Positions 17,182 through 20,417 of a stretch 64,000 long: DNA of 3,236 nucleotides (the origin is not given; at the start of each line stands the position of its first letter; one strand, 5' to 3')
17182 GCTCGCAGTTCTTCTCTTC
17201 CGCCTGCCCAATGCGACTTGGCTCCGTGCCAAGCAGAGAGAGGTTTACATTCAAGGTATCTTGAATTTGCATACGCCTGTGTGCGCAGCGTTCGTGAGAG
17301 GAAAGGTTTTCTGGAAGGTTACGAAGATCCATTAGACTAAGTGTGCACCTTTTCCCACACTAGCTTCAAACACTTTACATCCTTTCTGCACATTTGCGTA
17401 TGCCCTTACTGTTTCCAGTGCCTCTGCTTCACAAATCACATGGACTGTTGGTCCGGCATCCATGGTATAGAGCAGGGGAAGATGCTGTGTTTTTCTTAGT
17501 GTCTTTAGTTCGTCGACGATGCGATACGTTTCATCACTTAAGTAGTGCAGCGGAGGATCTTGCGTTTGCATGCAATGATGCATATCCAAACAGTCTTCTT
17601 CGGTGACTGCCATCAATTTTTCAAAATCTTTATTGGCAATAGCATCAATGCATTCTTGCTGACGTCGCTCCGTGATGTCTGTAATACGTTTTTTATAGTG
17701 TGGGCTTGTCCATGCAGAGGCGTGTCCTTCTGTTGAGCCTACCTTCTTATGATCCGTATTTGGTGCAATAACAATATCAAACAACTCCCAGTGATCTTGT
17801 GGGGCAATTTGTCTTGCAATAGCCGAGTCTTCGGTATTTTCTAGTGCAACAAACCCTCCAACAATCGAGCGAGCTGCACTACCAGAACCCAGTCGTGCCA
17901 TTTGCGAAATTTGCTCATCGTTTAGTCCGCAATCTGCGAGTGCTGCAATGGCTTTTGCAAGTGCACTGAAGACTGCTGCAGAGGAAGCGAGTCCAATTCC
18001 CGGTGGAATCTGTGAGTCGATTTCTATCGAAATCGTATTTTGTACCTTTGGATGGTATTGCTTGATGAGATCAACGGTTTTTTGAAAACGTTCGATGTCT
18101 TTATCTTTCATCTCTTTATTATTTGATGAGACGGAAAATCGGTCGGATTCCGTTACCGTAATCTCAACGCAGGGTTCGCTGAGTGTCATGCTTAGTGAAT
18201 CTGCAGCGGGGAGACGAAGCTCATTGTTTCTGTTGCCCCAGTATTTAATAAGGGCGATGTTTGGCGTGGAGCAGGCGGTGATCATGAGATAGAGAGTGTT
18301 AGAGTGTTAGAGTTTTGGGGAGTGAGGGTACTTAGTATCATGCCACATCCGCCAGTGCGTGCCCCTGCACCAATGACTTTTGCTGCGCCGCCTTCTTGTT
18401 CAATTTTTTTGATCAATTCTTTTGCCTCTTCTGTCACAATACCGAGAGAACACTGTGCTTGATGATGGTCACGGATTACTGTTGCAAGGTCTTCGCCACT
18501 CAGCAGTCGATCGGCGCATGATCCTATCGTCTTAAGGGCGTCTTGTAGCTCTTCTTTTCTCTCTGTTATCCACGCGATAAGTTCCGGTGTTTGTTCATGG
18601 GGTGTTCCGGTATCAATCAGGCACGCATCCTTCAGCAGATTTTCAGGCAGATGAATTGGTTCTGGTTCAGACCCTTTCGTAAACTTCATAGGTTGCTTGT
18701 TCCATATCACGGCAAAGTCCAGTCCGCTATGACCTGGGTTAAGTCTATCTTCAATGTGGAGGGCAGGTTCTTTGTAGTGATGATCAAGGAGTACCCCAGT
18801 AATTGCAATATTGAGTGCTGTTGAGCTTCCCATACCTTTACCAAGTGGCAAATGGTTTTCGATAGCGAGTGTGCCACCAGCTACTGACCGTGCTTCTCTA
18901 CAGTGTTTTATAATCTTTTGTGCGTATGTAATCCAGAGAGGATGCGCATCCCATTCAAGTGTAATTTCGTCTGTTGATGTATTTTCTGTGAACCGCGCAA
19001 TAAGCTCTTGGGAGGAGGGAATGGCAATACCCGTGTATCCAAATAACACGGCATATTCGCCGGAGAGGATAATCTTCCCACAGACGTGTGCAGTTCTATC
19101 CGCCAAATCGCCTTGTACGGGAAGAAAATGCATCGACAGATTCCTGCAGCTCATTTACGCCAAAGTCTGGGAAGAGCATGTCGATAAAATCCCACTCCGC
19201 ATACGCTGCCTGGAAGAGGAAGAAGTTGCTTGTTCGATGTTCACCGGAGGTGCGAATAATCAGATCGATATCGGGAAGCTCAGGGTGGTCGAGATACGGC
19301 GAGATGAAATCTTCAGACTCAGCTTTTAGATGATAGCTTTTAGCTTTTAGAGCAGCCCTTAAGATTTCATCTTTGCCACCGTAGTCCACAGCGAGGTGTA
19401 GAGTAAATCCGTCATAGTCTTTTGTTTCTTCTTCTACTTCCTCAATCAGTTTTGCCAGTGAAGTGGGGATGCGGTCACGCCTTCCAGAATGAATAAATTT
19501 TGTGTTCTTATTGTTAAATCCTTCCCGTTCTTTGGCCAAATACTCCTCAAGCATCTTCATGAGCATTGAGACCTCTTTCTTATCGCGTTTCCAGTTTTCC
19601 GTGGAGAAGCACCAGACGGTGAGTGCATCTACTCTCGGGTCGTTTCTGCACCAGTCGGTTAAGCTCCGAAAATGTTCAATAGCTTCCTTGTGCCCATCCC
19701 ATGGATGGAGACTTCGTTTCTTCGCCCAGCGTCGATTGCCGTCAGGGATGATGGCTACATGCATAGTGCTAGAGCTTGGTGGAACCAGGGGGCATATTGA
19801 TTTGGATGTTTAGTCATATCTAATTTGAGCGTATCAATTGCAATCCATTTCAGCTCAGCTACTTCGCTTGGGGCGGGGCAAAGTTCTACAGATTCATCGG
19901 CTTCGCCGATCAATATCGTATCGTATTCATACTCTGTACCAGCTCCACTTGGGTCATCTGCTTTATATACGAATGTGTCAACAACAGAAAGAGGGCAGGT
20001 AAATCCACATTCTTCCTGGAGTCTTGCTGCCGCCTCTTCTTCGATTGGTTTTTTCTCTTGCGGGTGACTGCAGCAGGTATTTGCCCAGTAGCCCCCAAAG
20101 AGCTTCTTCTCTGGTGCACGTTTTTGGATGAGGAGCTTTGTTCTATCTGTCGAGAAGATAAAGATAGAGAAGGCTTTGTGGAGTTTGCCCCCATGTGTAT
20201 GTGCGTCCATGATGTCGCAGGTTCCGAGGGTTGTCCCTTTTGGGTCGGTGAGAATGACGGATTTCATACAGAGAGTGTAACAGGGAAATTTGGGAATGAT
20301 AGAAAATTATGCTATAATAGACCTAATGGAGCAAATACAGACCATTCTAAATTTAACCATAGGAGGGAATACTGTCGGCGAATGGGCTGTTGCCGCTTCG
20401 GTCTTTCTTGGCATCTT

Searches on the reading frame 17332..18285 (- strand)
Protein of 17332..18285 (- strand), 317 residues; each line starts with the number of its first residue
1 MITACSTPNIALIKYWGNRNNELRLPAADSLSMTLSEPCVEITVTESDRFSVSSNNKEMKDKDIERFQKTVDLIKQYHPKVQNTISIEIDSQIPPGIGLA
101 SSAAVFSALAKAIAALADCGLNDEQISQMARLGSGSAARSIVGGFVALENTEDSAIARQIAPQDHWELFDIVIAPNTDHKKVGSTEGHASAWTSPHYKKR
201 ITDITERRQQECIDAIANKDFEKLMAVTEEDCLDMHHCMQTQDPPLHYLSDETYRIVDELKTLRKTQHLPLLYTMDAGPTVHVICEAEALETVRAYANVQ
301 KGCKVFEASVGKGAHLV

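Call 5: search_protein_families(library=pfam, proteins=[window:17332-18285:-], max_evalue=0.01)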
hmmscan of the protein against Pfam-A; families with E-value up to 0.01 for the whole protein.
window:17332-18285:- (317 aa): 4 families
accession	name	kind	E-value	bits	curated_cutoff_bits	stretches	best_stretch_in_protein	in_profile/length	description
PF22700.2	MVD-like_N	-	6.1e-41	140.1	27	1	7-153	2-151/157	Diphosphomevalonate decarboxylase-like N-terminal domain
PF18376.6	MDD_C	-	2.5e-19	70.3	23.2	1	172-294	3-127/186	Mevalonate 5-diphosphate decarboxylase C-terminal domain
PF00288.32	GHMP_kinases_N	-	4.5e-12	46.5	22.3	1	68-138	4-71/87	GHMP kinases N terminal domain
PF21433.2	M3K_C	-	0.00058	20.7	27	1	188-289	7-103/105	Mevalonate-3-kinase, C-terminal domain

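Call 6: search_protein_families(library=ncbifam, proteins=[window:17332-18285:-], max_evalue=0.01)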
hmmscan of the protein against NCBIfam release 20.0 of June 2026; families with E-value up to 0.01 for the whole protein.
window:17332-18285:- (317 aa): 20 families
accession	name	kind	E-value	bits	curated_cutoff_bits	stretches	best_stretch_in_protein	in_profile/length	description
TIGR01240.1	mevDPdecarb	equivalog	4.6e-66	222.9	171.35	1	3-295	2-298/305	diphosphomevalonate decarboxylase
NF040704.1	IPP_alt_MvaD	equivalog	7.5e-39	133.7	475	1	3-297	3-297/323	phosphomevalonate decarboxylase MvaD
NF040848.1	mev_kinase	equivalog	4e-15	55.6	440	1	5-299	9-303/323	mevalonate-3-kinase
TIGR00549.1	mevalon_kin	equivalog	9.1e-13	48.3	163.05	1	46-131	43-127/276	mevalonate kinase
NF002288.1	PRK01212.1-4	equivalog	1.6e-11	43.8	194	1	29-177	16-175/303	homoserine kinase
TIGR01920.1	Shik_kin_archae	equivalog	1.9e-10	40.5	126.85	1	40-134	25-119/266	shikimate kinase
NF040847.1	mev_decarb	equivalog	4e-10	39.4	560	1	3-288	37-322/350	bisphosphomevalonate decarboxylase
NF003036.0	PRK03926.1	equivalog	7.3e-10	38.4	403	1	48-131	42-122/302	mevalonate kinase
NF040726.1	BetaRFA-P_synth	equivalog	1.3e-07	31.1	328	1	32-136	28-135/327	beta-ribofuranosylaminobenzene 5'-phosphate synthase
TIGR00191.1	thrB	equivalog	2.7e-07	29.8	168.25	1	67-177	63-174/304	homoserine kinase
NF003006.0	PRK03817.1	equivalog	1.2e-06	27.7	443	1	39-131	32-134/352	galactokinase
NF040725.1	panto_kin_Meth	equivalog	2.1e-06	26.9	380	1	39-131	41-132/286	pantoate kinase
TIGR00154.1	ispE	equivalog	2.6e-06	27.2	138.7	1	40-166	41-168/294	4-(cytidine 5'-diphospho)-2-C-methyl-D-erythritol kinase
TIGR00144.1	beta_RFAP_syn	subfamily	5.3e-06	25.8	113.5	1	31-136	27-134/325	beta-ribofuranosylaminobenzene 5'-phosphate synthase family protein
NF003472.0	PRK05101.1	equivalog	9.5e-05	21.5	499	1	46-129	74-157/382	galactokinase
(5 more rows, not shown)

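Call 42: search_solved_structures(query=window:17332-18285:-, max_evalue=0.001, show_alignments=0)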
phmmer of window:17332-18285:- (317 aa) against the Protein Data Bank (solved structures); distinct sequences matched with E-value up to 0.001: 19.
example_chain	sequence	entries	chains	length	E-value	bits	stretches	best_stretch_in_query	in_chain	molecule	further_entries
6n0x_A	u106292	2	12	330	5.8e-56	193.7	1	3-316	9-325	Diphosphomevalonate decarboxylase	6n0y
6n0z_A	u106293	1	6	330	9.9e-54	186.4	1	3-316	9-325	Diphosphomevalonate decarboxylase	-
2hk2_A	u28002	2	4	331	4.1e-40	141.7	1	7-288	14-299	Diphosphomevalonate decarboxylase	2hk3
3qt5_A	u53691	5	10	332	2e-38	136.1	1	7-293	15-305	Mevalonate diphosphate decarboxylase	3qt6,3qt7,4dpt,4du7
3qt8_A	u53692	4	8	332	5.2e-38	134.8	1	7-293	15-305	Mevalonate diphosphate decarboxylase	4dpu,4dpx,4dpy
4dpw_A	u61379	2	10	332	2.6e-37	132.4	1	7-293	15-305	Mevalonate diphosphate decarboxylase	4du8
5gmd_A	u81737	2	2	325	2.6e-36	129.2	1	2-310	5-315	Diphosphomevalonate decarboxylase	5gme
4z7c_A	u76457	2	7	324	2.6e-36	129.2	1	2-310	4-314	Diphosphomevalonate decarboxylase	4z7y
5v2l_A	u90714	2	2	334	7.5e-35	124.4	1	7-298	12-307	Mevalonate diphosphate decarboxylase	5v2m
6e2s_A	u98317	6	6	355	9.3e-35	124.1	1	7-298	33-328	Mevalonate diphosphate decarboxylase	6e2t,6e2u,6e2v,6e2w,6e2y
6n10_A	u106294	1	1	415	1e-34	124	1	1-285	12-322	Diphosphomevalonate decarboxylase MVD1, peroxisomal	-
3f0n_A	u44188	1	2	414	1.8e-33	119.8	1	1-285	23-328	MEVALONATE PYROPHOSPHATE DECARBOXYLASE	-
1fi4_A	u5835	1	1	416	9.4e-33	117.5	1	6-287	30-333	MEVALONATE 5-DIPHOSPHATE DECARBOXYLASE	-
3d4j_A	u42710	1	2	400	1.1e-32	117.3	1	3-284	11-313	Diphosphomevalonate decarboxylase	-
2gs8_A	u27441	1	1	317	2.7e-32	116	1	2-290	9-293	mevalonate pyrophosphate decarboxylase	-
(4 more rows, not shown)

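Call 57: search_solved_structures(query=window:17332-18285:-, max_evalue=1e-35, show_alignments=4)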
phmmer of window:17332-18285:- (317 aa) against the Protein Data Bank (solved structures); distinct sequences matched with E-value up to 1e-35: 8.
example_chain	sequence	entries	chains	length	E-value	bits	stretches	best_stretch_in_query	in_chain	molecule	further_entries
6n0x_A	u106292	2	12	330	5.8e-56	193.7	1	3-316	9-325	Diphosphomevalonate decarboxylase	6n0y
6n0z_A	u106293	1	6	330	9.9e-54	186.4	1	3-316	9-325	Diphosphomevalonate decarboxylase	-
2hk2_A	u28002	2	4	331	4.1e-40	141.7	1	7-288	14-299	Diphosphomevalonate decarboxylase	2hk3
3qt5_A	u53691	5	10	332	2e-38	136.1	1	7-293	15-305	Mevalonate diphosphate decarboxylase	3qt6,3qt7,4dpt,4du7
3qt8_A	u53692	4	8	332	5.2e-38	134.8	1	7-293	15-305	Mevalonate diphosphate decarboxylase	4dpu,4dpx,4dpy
4dpw_A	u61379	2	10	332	2.6e-37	132.4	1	7-293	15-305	Mevalonate diphosphate decarboxylase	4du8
5gmd_A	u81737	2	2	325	2.6e-36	129.2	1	2-310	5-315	Diphosphomevalonate decarboxylase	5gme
4z7c_A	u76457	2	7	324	2.6e-36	129.2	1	2-310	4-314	Diphosphomevalonate decarboxylase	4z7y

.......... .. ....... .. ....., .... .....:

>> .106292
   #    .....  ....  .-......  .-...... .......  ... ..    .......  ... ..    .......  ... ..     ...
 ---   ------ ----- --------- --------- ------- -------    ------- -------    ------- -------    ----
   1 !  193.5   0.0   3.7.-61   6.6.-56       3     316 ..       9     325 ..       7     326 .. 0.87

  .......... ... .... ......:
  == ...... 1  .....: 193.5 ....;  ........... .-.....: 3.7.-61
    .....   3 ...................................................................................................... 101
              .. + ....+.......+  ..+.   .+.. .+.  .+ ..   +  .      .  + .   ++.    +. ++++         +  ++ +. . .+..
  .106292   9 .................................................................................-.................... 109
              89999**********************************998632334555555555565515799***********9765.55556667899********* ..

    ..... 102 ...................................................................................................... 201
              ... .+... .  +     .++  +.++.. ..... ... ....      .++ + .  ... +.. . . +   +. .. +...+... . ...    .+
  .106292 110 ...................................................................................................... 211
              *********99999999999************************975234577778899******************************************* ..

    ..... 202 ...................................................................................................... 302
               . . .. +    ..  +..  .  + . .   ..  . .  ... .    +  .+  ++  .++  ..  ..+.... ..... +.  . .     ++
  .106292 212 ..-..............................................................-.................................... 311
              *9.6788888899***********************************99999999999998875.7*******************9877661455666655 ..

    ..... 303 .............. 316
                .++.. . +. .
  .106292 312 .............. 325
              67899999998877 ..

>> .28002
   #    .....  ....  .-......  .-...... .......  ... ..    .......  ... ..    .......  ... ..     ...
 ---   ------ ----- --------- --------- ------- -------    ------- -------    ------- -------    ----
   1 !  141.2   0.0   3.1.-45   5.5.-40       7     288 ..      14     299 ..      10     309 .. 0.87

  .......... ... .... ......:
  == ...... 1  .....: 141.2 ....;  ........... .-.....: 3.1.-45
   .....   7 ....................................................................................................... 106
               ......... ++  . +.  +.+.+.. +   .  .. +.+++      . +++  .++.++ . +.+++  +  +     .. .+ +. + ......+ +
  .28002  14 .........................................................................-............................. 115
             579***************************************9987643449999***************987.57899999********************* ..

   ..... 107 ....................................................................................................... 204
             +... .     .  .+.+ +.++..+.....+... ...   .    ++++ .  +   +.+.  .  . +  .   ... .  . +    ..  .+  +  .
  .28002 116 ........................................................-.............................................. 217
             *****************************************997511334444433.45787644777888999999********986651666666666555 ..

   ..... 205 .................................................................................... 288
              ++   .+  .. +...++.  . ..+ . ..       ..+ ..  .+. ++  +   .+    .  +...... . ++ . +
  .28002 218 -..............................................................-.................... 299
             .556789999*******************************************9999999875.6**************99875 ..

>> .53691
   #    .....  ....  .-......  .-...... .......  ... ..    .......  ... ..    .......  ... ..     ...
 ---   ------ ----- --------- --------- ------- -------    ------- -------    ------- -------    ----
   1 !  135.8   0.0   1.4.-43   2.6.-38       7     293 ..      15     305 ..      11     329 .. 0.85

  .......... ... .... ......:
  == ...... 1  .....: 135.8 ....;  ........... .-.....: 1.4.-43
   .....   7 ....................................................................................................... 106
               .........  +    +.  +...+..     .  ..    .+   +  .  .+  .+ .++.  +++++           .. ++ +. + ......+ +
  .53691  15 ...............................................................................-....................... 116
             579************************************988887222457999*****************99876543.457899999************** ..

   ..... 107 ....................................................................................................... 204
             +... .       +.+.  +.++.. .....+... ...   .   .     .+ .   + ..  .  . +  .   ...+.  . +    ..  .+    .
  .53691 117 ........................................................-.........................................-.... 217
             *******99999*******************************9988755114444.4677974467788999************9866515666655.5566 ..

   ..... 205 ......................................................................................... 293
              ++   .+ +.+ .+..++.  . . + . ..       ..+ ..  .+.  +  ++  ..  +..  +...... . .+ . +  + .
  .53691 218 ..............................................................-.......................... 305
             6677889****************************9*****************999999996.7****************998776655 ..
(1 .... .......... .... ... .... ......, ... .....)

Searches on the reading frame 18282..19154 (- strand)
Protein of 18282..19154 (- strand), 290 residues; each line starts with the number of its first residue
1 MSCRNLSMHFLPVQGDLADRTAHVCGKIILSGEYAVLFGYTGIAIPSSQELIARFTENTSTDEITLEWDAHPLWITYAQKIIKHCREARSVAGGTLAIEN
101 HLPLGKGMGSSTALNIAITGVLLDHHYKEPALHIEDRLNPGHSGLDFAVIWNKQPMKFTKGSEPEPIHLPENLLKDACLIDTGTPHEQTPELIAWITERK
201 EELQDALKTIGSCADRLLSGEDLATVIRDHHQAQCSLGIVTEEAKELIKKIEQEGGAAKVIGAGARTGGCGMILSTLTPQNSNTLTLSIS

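Call 5: search_protein_families(library=pfam, proteins=[window:18282-19154:-], max_evalue=0.01)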
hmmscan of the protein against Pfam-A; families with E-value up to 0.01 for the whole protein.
window:18282-19154:- (290 aa): 2 families
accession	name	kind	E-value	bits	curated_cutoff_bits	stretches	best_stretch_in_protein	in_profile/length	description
PF00288.32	GHMP_kinases_N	-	5.7e-06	26.9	22.3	1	77-126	2-50/87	GHMP kinases N terminal domain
PF08544.19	GHMP_kinases_C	-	0.0037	18.1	21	0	227-264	17-59/85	GHMP kinases C terminal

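Call 6: search_protein_families(library=ncbifam, proteins=[window:18282-19154:-], max_evalue=0.01)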
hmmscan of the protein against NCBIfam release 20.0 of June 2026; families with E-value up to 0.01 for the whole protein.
window:18282-19154:- (290 aa): 11 families
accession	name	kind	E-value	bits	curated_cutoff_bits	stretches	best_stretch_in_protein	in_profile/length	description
TIGR00549.1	mevalon_kin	equivalog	2.4e-21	76.5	163.05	1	26-272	3-274/276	mevalonate kinase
NF003036.0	PRK03926.1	equivalog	3.7e-13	49.2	403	1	24-122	6-104/302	mevalonate kinase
NF003006.0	PRK03817.1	equivalog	3e-06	26.4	443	1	57-124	49-118/352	galactokinase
NF040656.1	GHMP_GYDIA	hypoth_equivalog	0.00024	20.4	225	1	25-70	5-47/299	GYDIA family GHMP kinase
TIGR01220.1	Pmev_kin_Gr_pos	equivalog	0.00032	19.9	165.7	0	233-274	289-328/358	phosphomevalonate kinase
NF003472.0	PRK05101.1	equivalog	0.00054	19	499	1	67-122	85-141/382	galactokinase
TIGR00191.1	thrB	equivalog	0.0012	17.8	168.25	1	62-117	52-104/304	homoserine kinase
NF003705.0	PRK05322.1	equivalog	0.0017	17.1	385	1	65-128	82-146/388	galactokinase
NF001816.0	PRK00555.1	equivalog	0.0018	17.3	509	1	74-122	71-120/363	galactokinase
TIGR00131.1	gal_kin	equivalog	0.0024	16.9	226.65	1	73-137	88-153/388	galactokinase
TIGR01920.1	Shik_kin_archae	equivalog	0.0025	17.2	126.85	1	42-120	16-96/266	shikimate kinase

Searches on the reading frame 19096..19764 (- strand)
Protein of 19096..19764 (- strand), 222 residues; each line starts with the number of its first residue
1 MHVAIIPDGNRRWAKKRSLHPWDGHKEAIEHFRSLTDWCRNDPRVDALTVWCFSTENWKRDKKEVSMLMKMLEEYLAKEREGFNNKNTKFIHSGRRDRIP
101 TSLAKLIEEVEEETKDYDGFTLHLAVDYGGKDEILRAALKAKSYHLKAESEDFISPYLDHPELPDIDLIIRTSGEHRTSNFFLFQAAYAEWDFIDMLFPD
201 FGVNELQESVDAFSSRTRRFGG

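Call 5: search_protein_families(library=pfam, proteins=[window:19096-19764:-], max_evalue=0.01)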
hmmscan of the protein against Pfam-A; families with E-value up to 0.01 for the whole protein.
window:19096-19764:- (222 aa): 1 family
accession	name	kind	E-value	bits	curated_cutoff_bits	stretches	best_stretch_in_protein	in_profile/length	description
PF01255.24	Prenyltransf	-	2e-66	224.1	27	1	6-221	1-219/219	Putative undecaprenyl diphosphate synthase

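Call 6: search_protein_families(library=ncbifam, proteins=[window:19096-19764:-], max_evalue=0.01)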
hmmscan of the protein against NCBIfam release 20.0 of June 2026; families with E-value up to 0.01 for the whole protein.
window:19096-19764:- (222 aa): 16 families
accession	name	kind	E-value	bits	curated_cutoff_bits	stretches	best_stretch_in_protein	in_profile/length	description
NF011407.0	PRK14833.1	equivalog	1.6e-68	230.9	325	1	2-222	7-231/233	di-trans,poly-cis-decaprenylcistransferase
NF011405.0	PRK14830.1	equivalog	3.4e-64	216.8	304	1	2-222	25-250/251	undecaprenyl pyrophosphate synthase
TIGR00055.1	uppS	equivalog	2.7e-61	206.9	109.55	1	2-221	4-228/228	polyprenyl diphosphate synthase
NF011412.0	PRK14839.1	equivalog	2.9e-60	203.6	334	1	1-222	11-228/240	di-trans,poly-cis-decaprenylcistransferase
NF011404.0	PRK14829.1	equivalog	3.2e-57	193.8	372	1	2-222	33-258/260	isoprenyl transferase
NF011408.0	PRK14834.1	equivalog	1e-56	192.2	348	1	2-222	20-245/252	isoprenyl transferase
NF011406.0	PRK14831.1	subfamily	1.6e-55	188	375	1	2-222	26-251/256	undecaprenyl pyrophosphate synthase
NF011410.0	PRK14837.1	equivalog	1.7e-52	178.3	342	1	1-221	8-229/230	undecaprenyl pyrophosphate synthase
NF011414.0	PRK14841.1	equivalog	1e-50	172.6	401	1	2-222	6-229/233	isoprenyl transferase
NF007596.1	PRK10240.1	equivalog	2.7e-45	154.7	418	1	2-222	18-243/251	(2E,6E)-farnesyl-diphosphate-specific ditrans,polycis-undecaprenyl-diphosphate synthase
NF011402.0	PRK14827.1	equivalog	4.8e-45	154.1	535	1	2-221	70-294/296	decaprenyl diphosphate synthase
NF011413.0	PRK14840.1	equivalog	6.5e-45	153.7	410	1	2-221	21-249/250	isoprenyl transferase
NF011403.0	PRK14828.1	equivalog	4.6e-44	150.7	348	1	2-221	31-257/258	isoprenyl transferase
NF011409.0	PRK14835.1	equivalog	6e-44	150.4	425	1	2-221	48-278/279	isoprenyl transferase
NF011415.0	PRK14842.1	equivalog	9.9e-44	149.6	360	1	2-222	11-237/241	isoprenyl transferase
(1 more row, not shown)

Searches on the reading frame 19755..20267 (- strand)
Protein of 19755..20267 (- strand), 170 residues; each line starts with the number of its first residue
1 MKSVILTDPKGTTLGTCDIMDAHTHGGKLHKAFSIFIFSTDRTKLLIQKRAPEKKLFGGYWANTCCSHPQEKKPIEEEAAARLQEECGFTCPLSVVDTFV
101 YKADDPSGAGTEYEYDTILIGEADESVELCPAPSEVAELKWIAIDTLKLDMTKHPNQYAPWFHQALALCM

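Call 5: search_protein_families(library=pfam, proteins=[window:19755-20267:-], max_evalue=0.01)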
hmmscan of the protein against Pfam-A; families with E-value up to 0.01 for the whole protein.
window:19755-20267:- (170 aa): 1 family
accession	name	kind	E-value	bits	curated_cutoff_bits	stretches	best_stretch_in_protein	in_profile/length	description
PF00293.34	NUDIX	-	1.1e-10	42.1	21.1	1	29-162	2-134/134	NUDIX domain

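Call 6: search_protein_families(library=ncbifam, proteins=[window:19755-20267:-], max_evalue=0.01)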
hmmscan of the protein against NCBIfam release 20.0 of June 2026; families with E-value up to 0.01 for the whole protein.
window:19755-20267:- (170 aa): 3 families
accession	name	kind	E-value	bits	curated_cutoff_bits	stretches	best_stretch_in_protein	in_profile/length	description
NF002995.0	PRK03759.1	equivalog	9.5e-40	136.2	127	1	2-165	7-168/185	isopentenyl-diphosphate Delta-isomerase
TIGR02150.1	IPP_isom_1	equivalog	1.1e-30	106.5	105.8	1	4-164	1-157/159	isopentenyl-diphosphate delta-isomerase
NF041653.1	Nud_hyd_Meth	equivalog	2.7e-08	33.8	300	1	24-165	21-156/170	Nudix hydrolase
